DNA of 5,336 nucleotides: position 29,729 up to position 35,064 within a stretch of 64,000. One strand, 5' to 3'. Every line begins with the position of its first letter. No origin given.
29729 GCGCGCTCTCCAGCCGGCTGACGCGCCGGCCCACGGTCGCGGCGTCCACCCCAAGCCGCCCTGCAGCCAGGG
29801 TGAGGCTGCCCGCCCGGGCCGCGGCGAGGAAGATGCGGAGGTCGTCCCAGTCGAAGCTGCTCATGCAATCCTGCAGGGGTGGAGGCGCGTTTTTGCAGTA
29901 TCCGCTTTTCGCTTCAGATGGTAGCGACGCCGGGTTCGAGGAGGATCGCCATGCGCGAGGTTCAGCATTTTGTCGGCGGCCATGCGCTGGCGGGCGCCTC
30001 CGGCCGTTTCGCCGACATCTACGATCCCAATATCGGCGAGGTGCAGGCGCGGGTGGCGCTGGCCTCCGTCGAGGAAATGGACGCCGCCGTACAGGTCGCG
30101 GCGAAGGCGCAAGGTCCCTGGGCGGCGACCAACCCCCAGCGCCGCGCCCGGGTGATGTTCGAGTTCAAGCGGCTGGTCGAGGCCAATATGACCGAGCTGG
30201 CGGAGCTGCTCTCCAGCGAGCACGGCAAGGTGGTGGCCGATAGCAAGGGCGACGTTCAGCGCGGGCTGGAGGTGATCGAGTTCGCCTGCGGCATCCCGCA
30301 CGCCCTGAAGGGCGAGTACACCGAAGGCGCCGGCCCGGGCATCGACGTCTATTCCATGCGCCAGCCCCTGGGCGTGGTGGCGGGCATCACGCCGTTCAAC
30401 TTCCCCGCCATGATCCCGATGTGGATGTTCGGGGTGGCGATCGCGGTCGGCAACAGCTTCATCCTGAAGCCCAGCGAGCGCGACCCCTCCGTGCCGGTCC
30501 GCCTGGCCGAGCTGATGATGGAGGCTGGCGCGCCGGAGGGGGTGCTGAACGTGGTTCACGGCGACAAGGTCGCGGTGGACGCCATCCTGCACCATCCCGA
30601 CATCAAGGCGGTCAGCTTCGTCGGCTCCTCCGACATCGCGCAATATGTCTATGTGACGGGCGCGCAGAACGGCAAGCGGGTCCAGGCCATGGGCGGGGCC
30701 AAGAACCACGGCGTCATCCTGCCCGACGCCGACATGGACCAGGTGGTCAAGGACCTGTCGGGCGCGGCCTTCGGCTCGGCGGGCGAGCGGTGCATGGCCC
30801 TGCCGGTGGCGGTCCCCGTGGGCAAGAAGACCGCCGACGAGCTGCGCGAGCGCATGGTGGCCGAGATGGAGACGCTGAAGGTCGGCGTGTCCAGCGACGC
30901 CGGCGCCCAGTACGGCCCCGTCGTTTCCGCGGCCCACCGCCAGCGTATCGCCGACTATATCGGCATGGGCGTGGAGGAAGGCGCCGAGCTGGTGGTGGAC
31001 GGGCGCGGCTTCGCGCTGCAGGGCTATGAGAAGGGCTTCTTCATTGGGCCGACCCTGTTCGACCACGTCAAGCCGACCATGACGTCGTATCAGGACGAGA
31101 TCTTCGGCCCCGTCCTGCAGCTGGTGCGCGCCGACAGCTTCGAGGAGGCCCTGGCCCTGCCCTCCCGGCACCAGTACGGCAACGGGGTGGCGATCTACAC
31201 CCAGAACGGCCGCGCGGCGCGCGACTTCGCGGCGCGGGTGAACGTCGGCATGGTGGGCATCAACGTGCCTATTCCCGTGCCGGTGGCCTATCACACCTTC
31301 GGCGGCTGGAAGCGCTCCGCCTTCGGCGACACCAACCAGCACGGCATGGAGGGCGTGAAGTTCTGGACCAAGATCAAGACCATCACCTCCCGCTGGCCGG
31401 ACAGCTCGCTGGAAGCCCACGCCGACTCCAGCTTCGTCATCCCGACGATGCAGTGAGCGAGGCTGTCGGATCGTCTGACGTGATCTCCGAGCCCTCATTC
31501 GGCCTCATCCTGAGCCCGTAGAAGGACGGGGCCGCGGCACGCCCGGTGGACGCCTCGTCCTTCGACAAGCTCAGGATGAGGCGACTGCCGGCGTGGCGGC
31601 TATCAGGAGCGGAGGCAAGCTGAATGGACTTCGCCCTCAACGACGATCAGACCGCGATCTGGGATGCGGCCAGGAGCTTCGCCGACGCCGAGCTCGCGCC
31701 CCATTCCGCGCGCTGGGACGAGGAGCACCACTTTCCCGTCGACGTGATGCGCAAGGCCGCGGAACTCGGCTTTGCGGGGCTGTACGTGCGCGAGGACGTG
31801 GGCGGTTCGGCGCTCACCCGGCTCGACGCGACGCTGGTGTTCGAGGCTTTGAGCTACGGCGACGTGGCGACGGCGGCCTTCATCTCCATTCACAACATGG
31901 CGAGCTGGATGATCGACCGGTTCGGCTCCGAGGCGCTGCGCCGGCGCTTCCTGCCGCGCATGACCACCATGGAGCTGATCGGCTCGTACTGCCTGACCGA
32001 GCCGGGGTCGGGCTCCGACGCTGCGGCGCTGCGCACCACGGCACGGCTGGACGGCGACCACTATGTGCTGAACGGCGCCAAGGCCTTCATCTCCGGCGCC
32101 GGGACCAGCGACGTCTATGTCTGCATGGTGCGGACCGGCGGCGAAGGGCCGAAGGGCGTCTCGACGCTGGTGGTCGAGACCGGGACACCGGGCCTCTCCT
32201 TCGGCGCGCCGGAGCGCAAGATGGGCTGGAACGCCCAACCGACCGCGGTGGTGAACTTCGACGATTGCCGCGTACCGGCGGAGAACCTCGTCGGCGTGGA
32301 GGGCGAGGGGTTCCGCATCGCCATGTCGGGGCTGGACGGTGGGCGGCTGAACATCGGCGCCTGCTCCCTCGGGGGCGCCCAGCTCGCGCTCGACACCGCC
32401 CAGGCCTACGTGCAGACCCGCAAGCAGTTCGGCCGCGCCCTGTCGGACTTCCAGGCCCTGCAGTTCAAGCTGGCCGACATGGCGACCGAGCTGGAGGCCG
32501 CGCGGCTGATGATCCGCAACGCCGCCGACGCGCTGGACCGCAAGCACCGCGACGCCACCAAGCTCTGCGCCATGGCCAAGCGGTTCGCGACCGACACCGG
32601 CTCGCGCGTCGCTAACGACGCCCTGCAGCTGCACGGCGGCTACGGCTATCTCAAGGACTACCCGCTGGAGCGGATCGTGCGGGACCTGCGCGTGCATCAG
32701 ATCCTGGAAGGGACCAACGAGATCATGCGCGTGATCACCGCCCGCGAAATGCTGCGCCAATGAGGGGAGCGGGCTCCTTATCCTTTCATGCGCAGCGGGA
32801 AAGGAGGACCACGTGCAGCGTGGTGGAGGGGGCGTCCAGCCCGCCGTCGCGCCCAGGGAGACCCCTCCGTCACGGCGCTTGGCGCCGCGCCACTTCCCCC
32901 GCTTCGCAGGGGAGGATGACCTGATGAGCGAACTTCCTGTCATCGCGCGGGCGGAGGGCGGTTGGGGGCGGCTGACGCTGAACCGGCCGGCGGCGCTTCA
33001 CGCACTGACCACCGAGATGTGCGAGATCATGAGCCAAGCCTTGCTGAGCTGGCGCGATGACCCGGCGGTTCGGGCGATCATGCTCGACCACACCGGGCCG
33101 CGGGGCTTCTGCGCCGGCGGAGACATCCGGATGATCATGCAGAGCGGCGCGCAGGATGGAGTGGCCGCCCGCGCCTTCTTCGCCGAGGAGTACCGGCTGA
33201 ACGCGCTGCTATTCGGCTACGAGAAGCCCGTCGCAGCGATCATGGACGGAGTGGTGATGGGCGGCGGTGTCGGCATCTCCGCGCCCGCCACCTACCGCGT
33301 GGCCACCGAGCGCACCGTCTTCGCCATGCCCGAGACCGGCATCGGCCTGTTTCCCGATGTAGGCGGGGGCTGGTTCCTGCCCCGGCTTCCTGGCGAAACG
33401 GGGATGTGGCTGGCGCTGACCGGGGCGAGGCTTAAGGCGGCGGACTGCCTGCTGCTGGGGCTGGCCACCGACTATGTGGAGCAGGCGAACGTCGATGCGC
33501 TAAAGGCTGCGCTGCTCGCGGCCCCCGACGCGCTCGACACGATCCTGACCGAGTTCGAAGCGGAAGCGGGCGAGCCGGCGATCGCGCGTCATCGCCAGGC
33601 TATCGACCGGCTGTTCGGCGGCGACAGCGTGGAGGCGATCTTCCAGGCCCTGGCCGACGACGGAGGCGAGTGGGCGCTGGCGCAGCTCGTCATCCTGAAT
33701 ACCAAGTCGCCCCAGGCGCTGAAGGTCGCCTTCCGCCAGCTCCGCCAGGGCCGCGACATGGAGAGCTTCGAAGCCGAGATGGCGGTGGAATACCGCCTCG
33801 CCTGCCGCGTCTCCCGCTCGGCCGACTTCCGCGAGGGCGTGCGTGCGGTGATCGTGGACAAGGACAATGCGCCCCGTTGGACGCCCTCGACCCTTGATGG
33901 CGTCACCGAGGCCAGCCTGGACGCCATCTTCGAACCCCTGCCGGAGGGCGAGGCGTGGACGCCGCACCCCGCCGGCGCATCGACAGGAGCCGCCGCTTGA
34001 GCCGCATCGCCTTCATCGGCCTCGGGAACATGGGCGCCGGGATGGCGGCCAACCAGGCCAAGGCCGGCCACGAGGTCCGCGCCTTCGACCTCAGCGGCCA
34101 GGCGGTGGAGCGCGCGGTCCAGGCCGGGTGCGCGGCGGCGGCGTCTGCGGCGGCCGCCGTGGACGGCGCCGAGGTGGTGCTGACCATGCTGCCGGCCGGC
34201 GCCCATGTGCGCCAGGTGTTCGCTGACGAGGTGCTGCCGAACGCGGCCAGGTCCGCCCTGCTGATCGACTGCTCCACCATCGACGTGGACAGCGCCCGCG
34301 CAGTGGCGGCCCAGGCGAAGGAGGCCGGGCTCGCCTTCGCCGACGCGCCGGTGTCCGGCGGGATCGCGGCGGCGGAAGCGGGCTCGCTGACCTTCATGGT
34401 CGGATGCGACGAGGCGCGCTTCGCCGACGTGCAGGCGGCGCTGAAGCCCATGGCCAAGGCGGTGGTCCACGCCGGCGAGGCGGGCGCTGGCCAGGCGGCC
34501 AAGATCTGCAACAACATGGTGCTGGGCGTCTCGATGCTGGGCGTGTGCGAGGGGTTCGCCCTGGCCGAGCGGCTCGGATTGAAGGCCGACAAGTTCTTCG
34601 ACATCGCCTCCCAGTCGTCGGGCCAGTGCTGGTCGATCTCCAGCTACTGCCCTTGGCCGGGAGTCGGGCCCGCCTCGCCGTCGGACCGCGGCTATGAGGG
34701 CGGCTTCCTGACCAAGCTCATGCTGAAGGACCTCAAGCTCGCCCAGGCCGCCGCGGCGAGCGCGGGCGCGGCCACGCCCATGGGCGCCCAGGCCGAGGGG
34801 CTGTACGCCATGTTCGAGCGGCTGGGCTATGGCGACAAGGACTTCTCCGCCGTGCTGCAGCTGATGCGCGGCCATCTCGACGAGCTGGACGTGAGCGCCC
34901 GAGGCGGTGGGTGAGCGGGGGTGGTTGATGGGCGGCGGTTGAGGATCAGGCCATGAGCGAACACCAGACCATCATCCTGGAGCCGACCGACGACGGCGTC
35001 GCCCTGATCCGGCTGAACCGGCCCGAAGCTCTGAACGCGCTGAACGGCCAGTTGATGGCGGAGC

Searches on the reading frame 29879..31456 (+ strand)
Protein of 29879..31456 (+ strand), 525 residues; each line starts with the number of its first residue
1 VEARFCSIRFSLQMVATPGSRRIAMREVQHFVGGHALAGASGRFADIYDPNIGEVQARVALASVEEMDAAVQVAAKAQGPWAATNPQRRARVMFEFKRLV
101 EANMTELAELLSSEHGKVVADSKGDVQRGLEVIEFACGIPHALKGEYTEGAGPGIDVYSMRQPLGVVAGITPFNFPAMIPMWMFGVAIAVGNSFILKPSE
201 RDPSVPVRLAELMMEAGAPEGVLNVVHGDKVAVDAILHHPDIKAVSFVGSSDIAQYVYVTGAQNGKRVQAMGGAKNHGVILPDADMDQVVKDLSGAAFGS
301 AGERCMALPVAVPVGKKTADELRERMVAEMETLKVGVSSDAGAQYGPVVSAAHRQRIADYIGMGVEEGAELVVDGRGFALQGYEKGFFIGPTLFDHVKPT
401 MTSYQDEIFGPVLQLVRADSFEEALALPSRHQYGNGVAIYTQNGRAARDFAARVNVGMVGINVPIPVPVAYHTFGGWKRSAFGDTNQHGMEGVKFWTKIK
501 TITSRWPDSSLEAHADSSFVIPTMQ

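Call 54: search_protein_families(library=pfam, proteins=[window:29879-31456:+], max_evalue=0.001)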
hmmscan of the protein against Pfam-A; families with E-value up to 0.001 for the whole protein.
window:29879-31456:+ (525 aa): 2 families
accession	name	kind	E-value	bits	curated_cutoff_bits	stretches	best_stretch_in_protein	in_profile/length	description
PF00171.27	Aldedh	-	3.8e-133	444.8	23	1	44-502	8-461/461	Aldehyde dehydrogenase family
PF05893.19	LuxC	-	1.4e-05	24.6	21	1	157-294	82-221/401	Acyl-CoA reductase (LuxC)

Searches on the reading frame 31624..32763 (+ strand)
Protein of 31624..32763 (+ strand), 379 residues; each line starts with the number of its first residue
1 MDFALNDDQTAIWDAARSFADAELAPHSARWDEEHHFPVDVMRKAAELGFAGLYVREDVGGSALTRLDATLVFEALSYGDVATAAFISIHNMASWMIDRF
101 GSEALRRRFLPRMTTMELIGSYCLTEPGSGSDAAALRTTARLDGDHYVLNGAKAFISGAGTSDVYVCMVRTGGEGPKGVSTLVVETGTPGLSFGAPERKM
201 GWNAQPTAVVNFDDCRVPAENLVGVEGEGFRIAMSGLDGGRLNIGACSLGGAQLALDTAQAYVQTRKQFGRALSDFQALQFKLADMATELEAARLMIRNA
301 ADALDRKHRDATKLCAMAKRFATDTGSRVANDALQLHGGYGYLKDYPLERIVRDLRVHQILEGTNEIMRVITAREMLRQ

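Call 54: search_protein_families(library=pfam, proteins=[window:31624-32763:+], max_evalue=0.001)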
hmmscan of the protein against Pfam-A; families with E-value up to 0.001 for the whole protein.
window:31624-32763:+ (379 aa): 5 families
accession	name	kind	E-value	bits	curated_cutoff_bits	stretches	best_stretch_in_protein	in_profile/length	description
PF00441.29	Acyl-CoA_dh_1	-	1.1e-50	172.1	22.4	1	227-377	1-150/150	Acyl-CoA dehydrogenase, C-terminal domain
PF02771.21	Acyl-CoA_dh_N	-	4.5e-34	117.7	22.9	1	7-117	2-113/113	Acyl-CoA dehydrogenase, N-terminal domain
PF02770.24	Acyl-CoA_dh_M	-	4.4e-25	88.1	33.3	1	122-215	2-97/97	Acyl-CoA dehydrogenase, middle domain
PF08028.16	Acyl-CoA_dh_2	-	7.2e-24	85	22.7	1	244-364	3-132/134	Acyl-CoA dehydrogenase, C-terminal domain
PF22924.1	ACOX_C_alpha1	-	3e-08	34.1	27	1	262-376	51-168/169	Acyl-CoA oxidase, C-alpha1 domain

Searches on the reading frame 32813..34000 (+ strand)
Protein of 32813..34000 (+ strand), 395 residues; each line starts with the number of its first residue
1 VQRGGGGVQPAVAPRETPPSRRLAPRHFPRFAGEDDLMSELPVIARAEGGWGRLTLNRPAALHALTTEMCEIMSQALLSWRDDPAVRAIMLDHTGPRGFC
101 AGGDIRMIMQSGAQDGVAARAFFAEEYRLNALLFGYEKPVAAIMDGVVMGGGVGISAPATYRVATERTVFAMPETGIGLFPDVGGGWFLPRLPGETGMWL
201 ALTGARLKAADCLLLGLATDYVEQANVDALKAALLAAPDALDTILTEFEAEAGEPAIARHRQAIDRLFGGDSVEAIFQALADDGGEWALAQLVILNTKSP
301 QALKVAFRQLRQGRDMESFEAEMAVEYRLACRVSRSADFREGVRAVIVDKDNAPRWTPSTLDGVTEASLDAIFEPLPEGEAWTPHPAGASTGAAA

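Call 54: search_protein_families(library=pfam, proteins=[window:32813-34000:+], max_evalue=0.001)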
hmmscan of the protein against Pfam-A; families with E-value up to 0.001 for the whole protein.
window:32813-34000:+ (395 aa): 2 families
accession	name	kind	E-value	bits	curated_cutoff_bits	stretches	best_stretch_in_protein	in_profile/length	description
PF16113.10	ECH_2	-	1.2e-121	406.8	27.2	1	52-373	2-335/335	Enoyl-CoA hydratase/isomerase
PF00378.25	ECH_1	-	3.2e-29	102.4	27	1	52-249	7-206/251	Enoyl-CoA hydratase/isomerase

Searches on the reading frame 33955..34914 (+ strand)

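Call 54: search_protein_families(library=pfam, proteins=[window:33955-34914:+], max_evalue=0.001)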
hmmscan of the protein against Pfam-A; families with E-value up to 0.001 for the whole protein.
window:33955-34914:+ (319 aa): 6 families
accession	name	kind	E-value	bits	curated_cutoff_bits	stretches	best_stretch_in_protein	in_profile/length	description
PF03446.21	NAD_binding_2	-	4e-47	160.7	21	1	17-174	1-161/161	NAD binding domain of 6-phosphogluconate dehydrogenase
PF14833.11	NAD_binding_11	-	1.5e-32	112.8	30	1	177-303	1-121/122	NAD-binding of NADP-dependent 3-hydroxyisobutyrate dehydrogenase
PF03807.23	F420_oxidored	-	1.5e-08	35.5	21.6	1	17-107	1-92/94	NADP oxidoreductase coenzyme F420-dependent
PF02826.25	2-Hacid_dh_C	-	6.2e-07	29.4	25.1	1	15-123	36-143/178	D-isomer specific 2-hydroxyacid dehydrogenase, NAD binding domain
PF02737.24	3HCDH_N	-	3.5e-06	27.5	22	1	18-60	2-44/180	3-hydroxyacyl-CoA dehydrogenase, NAD binding domain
PF07991.19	KARI_N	-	0.00016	21.7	20.6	1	17-104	6-92/165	Acetohydroxy acid isomeroreductase, NADPH-binding domain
